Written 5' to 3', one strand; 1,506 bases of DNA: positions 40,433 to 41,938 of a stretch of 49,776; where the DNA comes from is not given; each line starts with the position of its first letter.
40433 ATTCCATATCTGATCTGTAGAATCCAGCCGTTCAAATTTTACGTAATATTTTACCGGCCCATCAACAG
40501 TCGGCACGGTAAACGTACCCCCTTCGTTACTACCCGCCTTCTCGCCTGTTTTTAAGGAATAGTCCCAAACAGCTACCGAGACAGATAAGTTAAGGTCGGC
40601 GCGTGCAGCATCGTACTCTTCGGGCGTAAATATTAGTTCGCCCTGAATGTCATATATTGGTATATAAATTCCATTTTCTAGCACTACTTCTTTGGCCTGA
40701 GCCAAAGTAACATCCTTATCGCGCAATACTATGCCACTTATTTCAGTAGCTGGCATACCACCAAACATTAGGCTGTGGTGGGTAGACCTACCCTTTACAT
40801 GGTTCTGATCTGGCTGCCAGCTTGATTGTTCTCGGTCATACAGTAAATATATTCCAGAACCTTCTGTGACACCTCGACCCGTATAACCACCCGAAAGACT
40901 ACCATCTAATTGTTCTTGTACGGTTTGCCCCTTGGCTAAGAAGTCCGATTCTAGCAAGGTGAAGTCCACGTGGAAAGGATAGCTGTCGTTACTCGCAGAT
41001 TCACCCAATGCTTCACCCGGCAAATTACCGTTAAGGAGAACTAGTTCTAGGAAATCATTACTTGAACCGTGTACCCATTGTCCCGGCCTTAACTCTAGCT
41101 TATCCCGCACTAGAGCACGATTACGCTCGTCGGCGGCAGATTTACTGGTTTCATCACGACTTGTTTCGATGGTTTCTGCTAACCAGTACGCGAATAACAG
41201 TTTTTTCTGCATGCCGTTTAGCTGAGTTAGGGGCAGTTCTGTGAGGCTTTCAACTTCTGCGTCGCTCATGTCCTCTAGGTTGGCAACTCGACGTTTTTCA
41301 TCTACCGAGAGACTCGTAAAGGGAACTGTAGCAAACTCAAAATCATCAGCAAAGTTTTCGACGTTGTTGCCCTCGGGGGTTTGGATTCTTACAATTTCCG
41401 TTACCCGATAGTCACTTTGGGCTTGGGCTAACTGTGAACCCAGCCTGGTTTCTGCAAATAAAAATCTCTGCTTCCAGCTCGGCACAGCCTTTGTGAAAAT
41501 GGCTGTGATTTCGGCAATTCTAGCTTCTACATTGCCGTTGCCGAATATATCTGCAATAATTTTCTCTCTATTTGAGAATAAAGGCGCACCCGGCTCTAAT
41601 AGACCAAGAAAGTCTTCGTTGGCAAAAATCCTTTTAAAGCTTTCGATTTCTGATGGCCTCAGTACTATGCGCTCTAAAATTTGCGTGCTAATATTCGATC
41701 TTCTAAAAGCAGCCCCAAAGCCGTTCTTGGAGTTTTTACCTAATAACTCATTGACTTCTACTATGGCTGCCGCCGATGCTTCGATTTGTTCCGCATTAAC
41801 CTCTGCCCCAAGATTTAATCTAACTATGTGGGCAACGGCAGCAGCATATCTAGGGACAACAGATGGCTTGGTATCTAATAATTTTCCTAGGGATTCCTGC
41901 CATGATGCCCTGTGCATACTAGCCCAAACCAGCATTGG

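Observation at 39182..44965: Giant tri-enzyme protein: ADP-ribosyltransferase-like + HipA/CtkA-like kinase + HD hydrolase on a TPR-like scaffold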

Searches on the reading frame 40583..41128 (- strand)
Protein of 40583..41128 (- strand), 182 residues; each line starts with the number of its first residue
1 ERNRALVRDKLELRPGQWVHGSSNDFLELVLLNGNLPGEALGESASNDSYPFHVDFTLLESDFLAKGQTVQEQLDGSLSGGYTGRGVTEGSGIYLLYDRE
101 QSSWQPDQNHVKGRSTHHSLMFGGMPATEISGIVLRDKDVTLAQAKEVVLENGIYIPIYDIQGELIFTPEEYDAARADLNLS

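Call 32: search_solved_structures(query=A1, max_evalue=10, show_alignments=3)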
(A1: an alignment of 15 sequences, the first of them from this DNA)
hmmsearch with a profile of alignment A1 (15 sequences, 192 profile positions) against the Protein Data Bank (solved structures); distinct sequences matched with E-value up to 10: 2.
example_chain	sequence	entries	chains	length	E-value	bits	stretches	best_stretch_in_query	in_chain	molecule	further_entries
1b48_A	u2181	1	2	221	1.6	11.9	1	110-146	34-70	PROTEIN (GLUTATHIONE S-TRANSFERASE)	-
1guk_A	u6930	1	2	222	1.6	11.9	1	110-146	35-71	GLUTATHIONE S-TRANSFERASE A4-4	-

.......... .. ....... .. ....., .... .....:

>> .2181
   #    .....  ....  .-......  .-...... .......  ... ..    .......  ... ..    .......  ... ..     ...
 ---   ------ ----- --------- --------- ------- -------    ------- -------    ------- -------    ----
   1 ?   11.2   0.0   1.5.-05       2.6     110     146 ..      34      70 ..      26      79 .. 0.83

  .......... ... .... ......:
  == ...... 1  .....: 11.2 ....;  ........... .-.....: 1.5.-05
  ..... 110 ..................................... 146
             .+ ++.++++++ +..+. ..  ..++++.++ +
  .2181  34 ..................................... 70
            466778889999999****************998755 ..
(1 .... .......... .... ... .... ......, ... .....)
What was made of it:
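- On ADP-ribosyltransferase superfamily (fold level): A profile search of PDB sequences found nothing (call 32).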

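Call 41: predict_structure(alignment_id=A1)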
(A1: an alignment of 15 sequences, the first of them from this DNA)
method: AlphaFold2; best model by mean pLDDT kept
length: 182 residues; sequences in the alignment: 15
mean_pLDDT: 83.5   pTM: 0.83
mean pLDDT of the five models: 83.5, 82.7, 81.9, 81.1, 80.8
residues with pLDDT >= 90: 91; 70-90: 54; 50-70: 32; < 50: 5
segments of 3 or more residues with pLDDT < 50: 180-182
pLDDT, mean of each block of 10 residues (from residue 1): 90 92 92 74 58 82 90 92 83 90 60 64 82 96 95 94 97 77 43
secondary structure, 60 per line:
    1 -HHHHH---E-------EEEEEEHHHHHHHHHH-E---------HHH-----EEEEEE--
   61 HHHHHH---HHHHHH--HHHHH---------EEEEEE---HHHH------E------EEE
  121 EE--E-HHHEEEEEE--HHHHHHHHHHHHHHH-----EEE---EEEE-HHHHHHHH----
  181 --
elements in order: H2-6 E18-23 H24-33 E53-58 H61-66 H70-75 H78-82 E92-97 H101-104 E118-122 E130-135 H138-152 E158-160 E164-167 H169-176
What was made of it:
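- On ADP-ribosyltransferase superfamily (fold level): E1408 immediately precedes strand 130-135 of the model (call 41).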

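Call 44: fold_search(model_id=the predicted structure, library=pdb)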
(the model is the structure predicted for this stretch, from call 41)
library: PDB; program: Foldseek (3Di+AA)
matches with E <= 10: 193; with E <= 0.001: 3
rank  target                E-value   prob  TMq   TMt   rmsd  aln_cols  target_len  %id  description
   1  7yw4                  4.7e-04  1.00  0.39  0.56   5.7       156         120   10  Crystal structure of tRNA 2'-phosphotransferase from Saccharomyces cerevisiae (released 2023-07-26)
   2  7omv                  5.4e-04  1.00  0.48  0.43   9.4       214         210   11  Thermus sp. 2.9 DarT (released 2021-06-23)
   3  7yk3_A                8.5e-04  1.00  0.46  0.38   7.8       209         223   13  Crystal structure of DarTG toxin-antitoxin complex from Mycobacterium tuberculosis (released 2023-05-31)
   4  7omu_AAA              1.4e-03  0.99  0.42  0.22   8.2       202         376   10  Thermosipho africanus DarTG in complex with ADP-ribose (released 2021-06-23)
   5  7omw                  2.6e-03  1.00  0.48  0.44   8.3       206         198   10  Thermus sp. 2.9 DarT in complex with NAD+ (released 2021-06-23)
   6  7omx                  2.7e-03  0.99  0.48  0.45   8.7       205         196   13  Thermus sp. 2.9 DarT in complex with carba-NAD+ (released 2021-06-23)
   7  7omy_AAA              7.7e-03  0.96  0.46  0.41   8.3       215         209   10  Thermus sp. 2.9 DarT in complex with carba-NAD+ and ssDNA (released 2021-06-23)
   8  8tg4_A                1.5e-02  0.97  0.33  0.33  10.2       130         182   14  tRNA 2'-phosphotransferase (Tpt1) from Aeropyrum pernix in complex with ADP-ribose-2"-phosphate and 2'-OH RNA (released 2023-11-08)
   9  8tfi                  3.9e-02  0.96  0.37  0.38   9.1       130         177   14  tRNA 2'-phosphotransferase (Tpt1) from Pyrococcus horikoshii (released 2023-11-08)
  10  8tg3                  4.2e-02  0.94  0.35  0.34   9.8       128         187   16  tRNA 2'-phosphotransferase (Tpt1) from Aeropyrum pernix in complex with ADP-ribose-1" -phosphate (released 2023-11-08)
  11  8tg6                  5.5e-02  0.82  0.31  0.31  10.4       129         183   16  tRNA 2'-phosphotransferase (Tpt1) from Aeropyrum pernix in complex with sulfate anions (released 2023-11-08)
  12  8tfz_A                5.8e-02  0.90  0.35  0.36   9.4       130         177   14  tRNA 2'-phosphotransferase (Tpt1) from Pyrococcus horikoshii in complex with NAD (released 2023-11-08)
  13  6apy                  6.2e-02  0.63  0.34  0.37  10.3       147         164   14  Scabin (W128Y) toxin from Streptomyces scabies (released 2017-12-20)
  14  6e3a                  7.1e-02  0.84  0.34  0.35   9.8       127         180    9  tRNA 2'-phosphotransferase (released 2019-03-20)
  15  9ld4_D                8.1e-02  0.82  0.34  0.35   9.3       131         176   10  The Apo-form structure of TkoKptA (released 2025-11-12)
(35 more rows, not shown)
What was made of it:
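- On ADP-ribosyltransferase superfamily (fold level): Three have E<1e-3 (calls 41, 44).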

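Call 57: find_related_loci(query=window:40583-41128:-, collection=viral_contigs, flank=8000)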
Query window:40583-41128:- (182 aa) in viral_contigs; peptide patterns used: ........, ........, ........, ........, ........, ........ (x = any residue, [..] = any of these).
6 stretches matched a pattern, but none encodes a relative of the query by tblastn (E <= 1e-3).
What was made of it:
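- Tried and rejected: A viral scan with the single D1 sequence found no relative (call 57).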

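Call 61: fold_search(model_id=the predicted structure, library=viral)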
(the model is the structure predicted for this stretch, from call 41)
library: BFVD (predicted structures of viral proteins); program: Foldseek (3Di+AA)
matches with E <= 10: 213; with E <= 0.001: 5
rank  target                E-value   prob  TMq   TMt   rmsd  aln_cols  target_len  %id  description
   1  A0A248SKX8            1.6e-04  1.00  0.42  0.23   9.3       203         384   10  (no name in the UniProt tables at hand)
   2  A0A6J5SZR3            3.6e-04  0.99  0.40  0.27   9.2       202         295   15  Uncharacterized protein [uncultured Caudovirales phage]
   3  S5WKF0                5.0e-04  1.00  0.33  0.47   9.2       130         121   16  Putative RNA 2'-phosphotransferase [Pseudomonas phage PaBG]
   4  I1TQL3                5.4e-04  1.00  0.45  0.30   8.2       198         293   10  (no name in the UniProt tables at hand)
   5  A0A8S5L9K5            6.5e-04  0.97  0.41  0.18  12.5       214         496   14  Uncharacterized protein [Myoviridae sp. ctPuP5]
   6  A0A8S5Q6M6            1.1e-03  0.99  0.44  0.32  11.0       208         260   13  Uncharacterized protein [Myoviridae sp. ctTRu92]
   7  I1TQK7                2.0e-03  0.94  0.38  0.25  10.0       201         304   14  (no name in the UniProt tables at hand)
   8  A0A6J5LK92            2.4e-03  0.97  0.40  0.17   9.4       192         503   13  ASCH domain containing protein [uncultured Caudovirales phage]
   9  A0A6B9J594            2.9e-03  0.98  0.37  0.42   8.3       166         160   14  Uncharacterized protein [Vibrio phage vB_VchM_Kuja]
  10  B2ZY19                4.0e-03  0.98  0.43  0.35  10.7       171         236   15  Uncharacterized protein [Ralstonia phage phiRSL1]
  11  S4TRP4                4.3e-03  0.99  0.36  0.52   5.8       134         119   19  Uncharacterized protein [Salmonella phage SP069]
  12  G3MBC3                4.3e-03  0.92  0.42  0.23  11.0       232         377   11  Gp53 [Bacillus phage G]
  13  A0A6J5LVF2            4.6e-03  0.98  0.44  0.29   4.8       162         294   14  Uncharacterized protein [uncultured Caudovirales phage]
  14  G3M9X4                6.8e-03  0.77  0.37  0.31  13.5       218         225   11  Gp233 [Bacillus phage G]
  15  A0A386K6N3            1.0e-02  0.94  0.43  0.30   7.3       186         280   10  Uncharacterized protein [Dickeya phage vB_DsoM_JA11]
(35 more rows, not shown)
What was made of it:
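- On ADP-ribosyltransferase superfamily (fold level): BFVD gives the same picture (call 61).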

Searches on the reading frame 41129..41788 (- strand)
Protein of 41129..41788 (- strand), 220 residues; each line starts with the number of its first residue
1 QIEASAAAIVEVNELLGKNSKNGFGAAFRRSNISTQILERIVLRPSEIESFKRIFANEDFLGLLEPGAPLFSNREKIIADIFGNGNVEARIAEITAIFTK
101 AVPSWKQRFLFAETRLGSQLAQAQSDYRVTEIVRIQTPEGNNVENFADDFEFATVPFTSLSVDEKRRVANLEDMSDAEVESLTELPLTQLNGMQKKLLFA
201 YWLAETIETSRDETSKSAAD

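Call 66: search_solved_structures(query=A3, max_evalue=10)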
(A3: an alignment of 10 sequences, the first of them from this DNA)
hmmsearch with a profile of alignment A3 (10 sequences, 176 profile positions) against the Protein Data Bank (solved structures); distinct sequences matched with E-value up to 10: 0.

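Call 67: search_protein_families(library=pfam, alignment_id=A3, max_evalue=1)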
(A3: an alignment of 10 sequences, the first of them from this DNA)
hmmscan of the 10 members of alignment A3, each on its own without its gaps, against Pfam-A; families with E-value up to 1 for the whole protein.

A. member 1, seq(220 aa): 0 families

B. families by the number of members that match (of 10 scanned): 5 families
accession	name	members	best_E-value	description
PF10138.15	vWA-TerF-like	1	0.00042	vWA found in TerF C terminus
PF06350.17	HSL_N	1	0.039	Hormone-sensitive lipase (HSL) N-terminus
PF10440.15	WIYLD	1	0.061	Ubiquitin-binding WIYLD domain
PF17117.11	DUF5104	1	0.12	Domain of unknown function (DUF5104)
PF01263.26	Aldose_epim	1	0.21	Aldose 1-epimerase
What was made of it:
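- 41129..41788 (-): D0, aa ~1060-1279: family-conserved region directly upstream of D1. It has invariant W1164 and S1269-R1270 and runs without a break into the invariant N1282 of D1. No PDB or Pfam match (calls 66, 67).
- On Tpt1/KptA: The upstream D0 region has no detectable relative (calls 66, 67).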
